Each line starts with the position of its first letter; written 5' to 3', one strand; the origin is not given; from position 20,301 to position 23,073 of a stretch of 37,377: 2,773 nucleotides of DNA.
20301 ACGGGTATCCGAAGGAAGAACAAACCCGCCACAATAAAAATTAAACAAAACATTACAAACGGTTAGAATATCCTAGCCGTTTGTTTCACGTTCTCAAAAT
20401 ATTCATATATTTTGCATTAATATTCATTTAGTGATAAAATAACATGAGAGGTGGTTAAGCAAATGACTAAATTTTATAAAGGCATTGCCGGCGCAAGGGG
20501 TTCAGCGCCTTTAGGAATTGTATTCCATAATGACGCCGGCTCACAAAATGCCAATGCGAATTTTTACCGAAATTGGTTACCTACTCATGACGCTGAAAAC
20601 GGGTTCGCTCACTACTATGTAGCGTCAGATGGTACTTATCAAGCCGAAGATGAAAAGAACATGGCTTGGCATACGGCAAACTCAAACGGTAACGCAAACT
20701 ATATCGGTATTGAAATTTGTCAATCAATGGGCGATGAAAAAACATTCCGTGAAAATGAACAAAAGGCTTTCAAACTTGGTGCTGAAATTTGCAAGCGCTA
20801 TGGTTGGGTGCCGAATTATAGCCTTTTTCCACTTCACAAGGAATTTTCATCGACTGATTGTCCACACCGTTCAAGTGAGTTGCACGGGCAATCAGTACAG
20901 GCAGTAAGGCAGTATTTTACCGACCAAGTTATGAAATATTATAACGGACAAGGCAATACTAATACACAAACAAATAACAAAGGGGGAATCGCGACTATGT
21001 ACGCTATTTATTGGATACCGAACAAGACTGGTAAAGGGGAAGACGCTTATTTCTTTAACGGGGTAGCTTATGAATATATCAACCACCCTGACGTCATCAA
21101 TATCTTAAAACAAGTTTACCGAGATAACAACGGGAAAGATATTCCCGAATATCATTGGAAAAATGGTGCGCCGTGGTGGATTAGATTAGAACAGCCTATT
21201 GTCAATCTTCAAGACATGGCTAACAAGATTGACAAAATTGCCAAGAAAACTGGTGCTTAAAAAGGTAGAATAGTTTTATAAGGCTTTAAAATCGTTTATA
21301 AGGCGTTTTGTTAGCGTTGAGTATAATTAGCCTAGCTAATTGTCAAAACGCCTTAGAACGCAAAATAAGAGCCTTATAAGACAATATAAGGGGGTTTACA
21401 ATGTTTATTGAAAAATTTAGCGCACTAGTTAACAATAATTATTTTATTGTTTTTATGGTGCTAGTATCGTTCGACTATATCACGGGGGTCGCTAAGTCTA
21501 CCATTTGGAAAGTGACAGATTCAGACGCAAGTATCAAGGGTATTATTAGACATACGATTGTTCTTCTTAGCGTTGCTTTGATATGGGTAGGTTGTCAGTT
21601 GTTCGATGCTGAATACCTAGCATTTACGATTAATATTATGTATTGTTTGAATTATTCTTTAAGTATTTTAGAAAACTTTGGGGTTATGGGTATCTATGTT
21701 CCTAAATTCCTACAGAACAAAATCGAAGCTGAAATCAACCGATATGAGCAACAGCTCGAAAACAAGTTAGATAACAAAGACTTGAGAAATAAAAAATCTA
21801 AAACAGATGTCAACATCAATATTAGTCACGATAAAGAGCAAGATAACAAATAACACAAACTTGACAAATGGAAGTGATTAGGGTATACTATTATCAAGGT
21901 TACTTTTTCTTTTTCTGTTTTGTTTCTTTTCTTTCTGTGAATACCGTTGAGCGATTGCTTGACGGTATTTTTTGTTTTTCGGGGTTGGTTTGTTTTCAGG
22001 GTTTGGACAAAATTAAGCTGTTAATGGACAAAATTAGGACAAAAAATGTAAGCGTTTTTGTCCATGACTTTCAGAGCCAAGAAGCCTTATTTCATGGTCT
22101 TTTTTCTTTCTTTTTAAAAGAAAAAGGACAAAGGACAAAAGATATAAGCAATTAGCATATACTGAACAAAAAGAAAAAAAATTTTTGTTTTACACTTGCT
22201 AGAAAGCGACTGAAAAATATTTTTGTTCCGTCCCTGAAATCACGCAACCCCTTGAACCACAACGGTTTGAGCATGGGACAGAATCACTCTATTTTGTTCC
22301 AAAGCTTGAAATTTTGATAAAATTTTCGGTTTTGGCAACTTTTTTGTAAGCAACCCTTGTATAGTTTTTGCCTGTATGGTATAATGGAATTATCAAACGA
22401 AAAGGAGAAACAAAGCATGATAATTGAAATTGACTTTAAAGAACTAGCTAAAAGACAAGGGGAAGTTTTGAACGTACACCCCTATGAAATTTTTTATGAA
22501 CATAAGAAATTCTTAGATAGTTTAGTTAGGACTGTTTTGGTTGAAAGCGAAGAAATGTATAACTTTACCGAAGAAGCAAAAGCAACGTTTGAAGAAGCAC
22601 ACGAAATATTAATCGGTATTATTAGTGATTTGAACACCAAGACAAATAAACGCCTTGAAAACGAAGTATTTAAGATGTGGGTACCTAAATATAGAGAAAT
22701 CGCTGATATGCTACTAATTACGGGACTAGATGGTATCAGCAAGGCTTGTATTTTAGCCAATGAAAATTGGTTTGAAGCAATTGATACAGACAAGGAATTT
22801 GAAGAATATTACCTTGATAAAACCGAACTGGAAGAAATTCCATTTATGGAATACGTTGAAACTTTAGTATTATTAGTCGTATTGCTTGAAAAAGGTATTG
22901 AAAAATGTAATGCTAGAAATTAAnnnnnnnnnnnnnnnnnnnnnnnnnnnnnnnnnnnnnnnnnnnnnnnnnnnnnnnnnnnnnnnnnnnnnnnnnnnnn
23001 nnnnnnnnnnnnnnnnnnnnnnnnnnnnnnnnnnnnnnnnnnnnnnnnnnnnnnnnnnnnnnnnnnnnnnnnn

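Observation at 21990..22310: Second copy of the iteron/palindrome control region, between the lysis cassette and the early genes.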

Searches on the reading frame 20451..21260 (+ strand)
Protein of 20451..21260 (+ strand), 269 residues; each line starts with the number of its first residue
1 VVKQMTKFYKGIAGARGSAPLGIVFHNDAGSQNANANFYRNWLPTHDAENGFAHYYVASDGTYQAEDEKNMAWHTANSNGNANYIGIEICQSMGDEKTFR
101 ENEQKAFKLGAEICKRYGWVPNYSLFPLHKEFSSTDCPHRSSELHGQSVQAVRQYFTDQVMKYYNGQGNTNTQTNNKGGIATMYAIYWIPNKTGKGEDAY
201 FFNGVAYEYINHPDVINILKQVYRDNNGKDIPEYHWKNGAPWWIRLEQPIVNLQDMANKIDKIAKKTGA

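Call 13: search_protein_families(library=phrogs, proteins=[window:20451-21260:+])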
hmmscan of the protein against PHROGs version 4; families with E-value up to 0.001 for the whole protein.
window:20451-21260:+ (269 aa): 17 families
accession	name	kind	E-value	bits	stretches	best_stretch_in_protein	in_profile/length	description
phrog_670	-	lysis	2.4e-68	232.5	1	3-233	94-329/596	endolysin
phrog_833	-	lysis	4.3e-44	152.3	1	13-177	23-190/294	endolysin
phrog_635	-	lysis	1.5e-40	140.5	1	15-203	187-389/463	endolysin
phrog_2338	-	lysis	3.3e-34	119.8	1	4-174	11-183/346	endolysin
phrog_33549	-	unknown function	3.5e-28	99.2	1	10-121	11-131/137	-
phrog_1794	-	lysis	3.2e-22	80.4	1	8-199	44-220/336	amidase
phrog_3088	-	lysis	9.5e-20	72.4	1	10-176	14-172/248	amidase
phrog_3393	-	lysis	1.8e-17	65.2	1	17-155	21-161/342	endolysin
phrog_7698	-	lysis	2.3e-16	61.5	1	6-151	10-151/316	endolysin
phrog_19265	-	unknown function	2.8e-15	57.8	1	3-173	9-179/293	-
phrog_9611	-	lysis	4.9e-14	53.5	1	23-170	26-183/246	endolysin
phrog_14048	-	lysis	6.6e-14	53.3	1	3-176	12-185/305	endolysin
phrog_1493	-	lysis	1.6e-13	51.6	1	18-144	32-157/394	endolysin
phrog_15001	-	lysis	2.8e-13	50.7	1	15-119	38-149/367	endolysin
phrog_5182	-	lysis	8.8e-11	43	1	19-152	34-179/321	endolysin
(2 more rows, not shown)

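Call 14: search_protein_families(library=pfam, proteins=[window:20451-21260:+])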
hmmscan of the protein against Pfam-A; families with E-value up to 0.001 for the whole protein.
window:20451-21260:+ (269 aa): 1 family
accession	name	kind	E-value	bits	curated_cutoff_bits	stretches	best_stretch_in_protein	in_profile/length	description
PF01510.30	Amidase_2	-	2.9e-19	70.1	26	1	18-139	3-130/131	N-acetylmuramoyl-L-alanine amidase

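Call 80: search_dna_similar(query=window:20451-21260:+, collection=phages, mode=protein, max_rows=10)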
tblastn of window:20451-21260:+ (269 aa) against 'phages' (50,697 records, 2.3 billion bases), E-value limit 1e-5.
Records with a match: 1014; places in all: 1015; records where one place covers at least 80% of the query: 219.
Best place of each record, by identity: 60-80% 8; <60% 1006.
By first word of the organism name: Staphylococcus 460; Lactococcus 394; Enterococcus 89; Bacillus 30; Brochothrix 11; Streptococcus 7; Ruminococcus 7; Mammaliicoccus 4; Skunavirus 3; Bacteriophage 2; and 6 more.
By host as written in the record: Lactococcus lactis 244; Staphylococcus aureus 156; - 90; Staphylococcus sp. 53; Lactococcus lactis subsp. cremoris CA-49 42; Enterococcus faecalis 20; Staphylococcus carnosus TM300 17; Enterococcus faecium 14; and 181 more.
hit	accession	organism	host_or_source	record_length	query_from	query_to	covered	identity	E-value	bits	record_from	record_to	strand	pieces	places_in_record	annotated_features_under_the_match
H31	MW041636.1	Lactococcus phage RH10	Lactococcus lactis subsp. cremoris ...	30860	13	266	94%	46.9%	4e-57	202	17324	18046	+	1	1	lysin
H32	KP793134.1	Lactococcus phage 936 group phage PhiS0139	Lactococcus lactis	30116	13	266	94%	46.9%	8e-57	201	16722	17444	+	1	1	lysin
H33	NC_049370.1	Lactococcus phage 936 group phage PhiS0139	Lactococcus lactis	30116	13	266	94%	46.9%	8e-57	201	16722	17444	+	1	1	endolysin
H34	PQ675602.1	Lactococcus phage M51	Lactococcus sp.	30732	13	266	94%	46.5%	5e-57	202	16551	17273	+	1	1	lysin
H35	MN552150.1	Lactococcus phage P4565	Lactococcus lactis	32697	13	266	94%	46.5%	1e-56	201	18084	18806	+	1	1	lysin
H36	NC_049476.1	Lactococcus phage P4565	Lactococcus lactis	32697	13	266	94%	46.5%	1e-56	201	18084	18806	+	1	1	endolysin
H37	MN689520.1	Lactococcus phage CHPC781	Lactococcus lactis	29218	13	266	94%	46.1%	7e-56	198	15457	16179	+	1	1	N-acetylmuramoyl-L-alanine amidase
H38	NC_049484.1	Lactococcus phage CHPC781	Lactococcus lactis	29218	13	266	94%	46.1%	7e-56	198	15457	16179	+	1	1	endolysin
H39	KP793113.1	Lactococcus phage 936 group phage PhiF.17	Lactococcus lactis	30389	13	266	94%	45.7%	7e-55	196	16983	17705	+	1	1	lysin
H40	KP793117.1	Lactococcus phage 936 group phage PhiG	Lactococcus lactis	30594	13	266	94%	45.7%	7e-55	196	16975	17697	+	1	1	lysin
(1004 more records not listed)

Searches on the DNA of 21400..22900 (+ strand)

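Call 4: search_dna_similar(query=window:21400-22900:+, collection=phages, mode=near, max_rows=30)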
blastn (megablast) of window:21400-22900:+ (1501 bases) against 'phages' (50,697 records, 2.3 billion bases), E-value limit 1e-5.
No match.

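Call 32: search_rna_families(source=window, start=21700, end=22500, threshold=evalue, max_evalue=10)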
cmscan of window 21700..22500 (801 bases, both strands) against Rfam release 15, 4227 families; matches with E-value up to 10: 16.
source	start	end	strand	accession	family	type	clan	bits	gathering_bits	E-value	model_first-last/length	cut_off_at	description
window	21825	21936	-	RF01577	RNase_P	Gene; ribozyme;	CL00002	24.9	100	0.095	59-168/626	no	Plasmodium RNase_P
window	21833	21942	+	RF01577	RNase_P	Gene; ribozyme;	CL00002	21.4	100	0.49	57-168/626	no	Plasmodium RNase_P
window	22097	22143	+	RF04239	mir-4679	Gene; miRNA;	-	20.9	88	0.35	1-75/75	no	mir-4679 microRNA precursor family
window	22084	22143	-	RF04239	mir-4679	Gene; miRNA;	-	18.3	88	1.7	1-75/75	no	mir-4679 microRNA precursor family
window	22095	22131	-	RF02266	XIST_intron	Gene; lncRNA;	-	18.1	70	2.6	1-68/68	no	XIST 3' intron conserved motif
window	22250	22443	+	RF01578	RUF1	Gene; sRNA;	-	18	70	0.75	1-264/264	no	Plasmodium RNA of unkown function RUF1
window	22168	22231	-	RF02592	Spy392987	Gene; antisense;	-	18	47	3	1-63/63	no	S. pyogenes antisense RNA 392987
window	22080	22153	-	RF03323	mir-3613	Gene; miRNA;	-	17.4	91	1.2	1-86/86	no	mir-3613 microRNA precursor family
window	21830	21972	+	RF01775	RsaOG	Gene; sRNA;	-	17.3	50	6.4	1-147/147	no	RNA S.aureus Orsay G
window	22077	22166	+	RF02557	CbSR1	Gene; sRNA;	-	16.5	146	1.2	1-112/112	no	Coxiella burnetii sRNA 1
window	22422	22471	+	RF00521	SAM_alpha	Cis-reg; riboswitch;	-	14.8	36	1.3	1-79/79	no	Alpha-proteobacteria SAM riboswitch aptamer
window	22069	22121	+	RF02108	DLEU2_4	Gene; lncRNA;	-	14.4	40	4.2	1-58/58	no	Deleted in lymphocytic leukemia 2 conserved region 4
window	22294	22341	+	RF04097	MIR2630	Gene; miRNA;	-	13.1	144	8.9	1-229/229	no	MIR2630 microRNA precursor family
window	22280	22357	+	RF02111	IS009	Gene;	-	12.6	117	2.1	1-199/199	no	IS009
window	21805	21918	-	RF01264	snR83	Gene; snRNA; snoRNA; HACA-box;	CL00023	11.4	75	6.2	1-308/308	no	Small nucleolar RNA snR83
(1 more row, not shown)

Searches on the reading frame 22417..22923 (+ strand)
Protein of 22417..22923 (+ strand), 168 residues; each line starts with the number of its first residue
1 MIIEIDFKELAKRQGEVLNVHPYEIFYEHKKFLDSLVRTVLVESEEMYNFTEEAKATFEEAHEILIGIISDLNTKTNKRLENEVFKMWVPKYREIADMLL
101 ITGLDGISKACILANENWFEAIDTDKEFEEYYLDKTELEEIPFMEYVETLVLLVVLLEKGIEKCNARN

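Call 13: search_protein_families(library=phrogs, proteins=[window:22417-22923:+])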
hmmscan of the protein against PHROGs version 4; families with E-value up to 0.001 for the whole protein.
window:22417-22923:+ (168 aa): 0 families

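Call 14: search_protein_families(library=pfam, proteins=[window:22417-22923:+])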
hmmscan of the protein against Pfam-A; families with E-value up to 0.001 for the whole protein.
window:22417-22923:+ (168 aa): 0 families

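Call 16: find_related_loci(query=window:22417-22923:+, collection=viral_contigs, flank=4000)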
Query window:22417-22923:+ (168 aa) in viral_contigs; peptide patterns used: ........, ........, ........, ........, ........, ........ (x = any residue, [..] = any of these).
3 stretches matched a pattern; 1 encode a relative of the query (tblastn E <= 1e-3); 1 distinct loci.
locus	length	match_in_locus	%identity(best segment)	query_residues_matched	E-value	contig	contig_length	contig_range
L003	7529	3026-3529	87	1-168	6e-91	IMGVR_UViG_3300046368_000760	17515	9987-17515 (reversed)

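Call 25: find_homologous_proteins(query=window:22417-22923:+)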
Query window:22417-22923:+ (168 aa): 45 proteins with E <= 0.001 among 93 candidates.
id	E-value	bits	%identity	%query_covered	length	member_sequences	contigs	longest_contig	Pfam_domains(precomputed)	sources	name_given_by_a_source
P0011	6.1e-101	353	98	100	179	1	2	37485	-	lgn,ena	-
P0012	5.2e-89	314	88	100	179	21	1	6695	-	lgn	-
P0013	8.6e-89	314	88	99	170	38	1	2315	-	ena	-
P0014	9.1e-89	314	85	100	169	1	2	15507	-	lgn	-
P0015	9.5e-89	314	86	100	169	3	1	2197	-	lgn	-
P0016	5.0e-88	311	86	100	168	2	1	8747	-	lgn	-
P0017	8.4e-88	310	86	100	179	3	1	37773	-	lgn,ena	-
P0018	1.2e-87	310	84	99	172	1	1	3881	-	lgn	-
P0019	3.5e-87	308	84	99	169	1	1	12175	-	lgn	-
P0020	3.8e-87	308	84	99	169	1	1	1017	-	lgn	-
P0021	3.9e-87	308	86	100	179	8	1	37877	-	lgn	-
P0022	7.1e-87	307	85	100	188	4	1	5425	-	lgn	-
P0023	9.8e-87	307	85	100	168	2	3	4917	-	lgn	-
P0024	9.8e-87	307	84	99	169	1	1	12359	-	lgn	-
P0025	1.2e-86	307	84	99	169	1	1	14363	-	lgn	-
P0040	5.3e-84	298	81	99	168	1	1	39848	-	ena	-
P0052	5.6e-76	272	75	99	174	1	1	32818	-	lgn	-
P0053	1.2e-68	248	70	100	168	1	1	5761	-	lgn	-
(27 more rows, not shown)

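Call 26: find_encoding_contigs(protein=P0040, flank=3000, max_places=2)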
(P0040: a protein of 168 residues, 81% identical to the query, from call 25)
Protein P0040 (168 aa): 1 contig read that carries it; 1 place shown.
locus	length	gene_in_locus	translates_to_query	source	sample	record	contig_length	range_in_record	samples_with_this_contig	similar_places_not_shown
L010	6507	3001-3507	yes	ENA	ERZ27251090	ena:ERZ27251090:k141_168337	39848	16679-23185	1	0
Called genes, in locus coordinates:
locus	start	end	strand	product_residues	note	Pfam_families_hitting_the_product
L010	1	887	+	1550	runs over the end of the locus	-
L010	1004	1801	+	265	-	PF01510:Amidase_2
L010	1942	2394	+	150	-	PF05105:Phage_holin_4_1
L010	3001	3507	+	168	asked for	-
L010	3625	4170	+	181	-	-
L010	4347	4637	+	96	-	-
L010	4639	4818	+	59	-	-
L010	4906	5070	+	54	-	-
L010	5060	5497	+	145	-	-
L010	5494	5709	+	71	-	-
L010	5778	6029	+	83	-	PF00462:Glutaredoxin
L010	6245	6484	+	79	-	-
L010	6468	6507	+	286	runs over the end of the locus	PF23822:DUF7192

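Call 27: find_encoding_contigs(protein=P0021, flank=3000, max_places=2)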
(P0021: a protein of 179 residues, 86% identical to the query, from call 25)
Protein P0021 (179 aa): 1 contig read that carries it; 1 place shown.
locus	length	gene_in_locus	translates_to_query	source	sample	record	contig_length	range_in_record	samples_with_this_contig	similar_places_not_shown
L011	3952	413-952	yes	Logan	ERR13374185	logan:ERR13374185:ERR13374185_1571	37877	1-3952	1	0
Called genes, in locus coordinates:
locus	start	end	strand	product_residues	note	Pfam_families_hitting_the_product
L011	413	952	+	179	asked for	-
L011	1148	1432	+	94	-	-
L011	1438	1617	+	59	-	-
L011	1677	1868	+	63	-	-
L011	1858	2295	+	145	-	-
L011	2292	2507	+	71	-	-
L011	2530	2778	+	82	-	PF00462:Glutaredoxin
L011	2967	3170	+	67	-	-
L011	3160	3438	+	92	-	-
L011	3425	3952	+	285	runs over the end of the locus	PF23822:DUF7192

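Call 28: find_encoding_contigs(protein=P0052, flank=10000, max_places=2)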
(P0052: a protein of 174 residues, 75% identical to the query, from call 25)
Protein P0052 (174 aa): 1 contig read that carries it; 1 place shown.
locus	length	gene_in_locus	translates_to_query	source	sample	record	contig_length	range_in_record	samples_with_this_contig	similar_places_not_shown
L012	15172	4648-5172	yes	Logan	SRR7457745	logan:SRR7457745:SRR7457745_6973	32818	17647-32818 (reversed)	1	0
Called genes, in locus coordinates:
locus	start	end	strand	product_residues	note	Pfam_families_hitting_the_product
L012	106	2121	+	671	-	-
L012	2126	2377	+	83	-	-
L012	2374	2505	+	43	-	-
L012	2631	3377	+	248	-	PF01510:Amidase_2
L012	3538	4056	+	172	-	PF05105:Phage_holin_4_1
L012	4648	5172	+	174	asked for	-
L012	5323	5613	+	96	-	-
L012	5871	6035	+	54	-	-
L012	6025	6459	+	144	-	-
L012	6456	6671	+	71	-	-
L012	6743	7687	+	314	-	PF01555:N6_N4_Mtase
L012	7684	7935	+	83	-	PF00462:Glutaredoxin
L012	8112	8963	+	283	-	PF23822:DUF7192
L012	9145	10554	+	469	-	PF07728:AAA_5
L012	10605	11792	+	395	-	-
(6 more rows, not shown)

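Call 29: find_encoding_contigs(protein=P0053, flank=6000, max_places=2)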
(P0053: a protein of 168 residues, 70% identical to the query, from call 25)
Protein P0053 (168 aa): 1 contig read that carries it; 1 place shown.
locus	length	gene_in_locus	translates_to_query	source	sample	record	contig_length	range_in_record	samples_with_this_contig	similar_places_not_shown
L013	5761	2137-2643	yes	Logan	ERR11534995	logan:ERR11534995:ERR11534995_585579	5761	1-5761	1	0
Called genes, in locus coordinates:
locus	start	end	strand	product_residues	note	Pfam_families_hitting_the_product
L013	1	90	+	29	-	?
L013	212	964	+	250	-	PF01510:Amidase_2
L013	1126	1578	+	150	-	PF05105:Phage_holin_4_1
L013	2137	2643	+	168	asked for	-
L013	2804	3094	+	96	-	-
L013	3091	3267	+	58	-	-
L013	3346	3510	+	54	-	-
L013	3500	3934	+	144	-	-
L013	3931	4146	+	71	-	-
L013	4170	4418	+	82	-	PF05768:Glrx-like (weak), PF00462:Glutaredoxin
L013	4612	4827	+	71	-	-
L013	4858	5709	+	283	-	PF23822:DUF7192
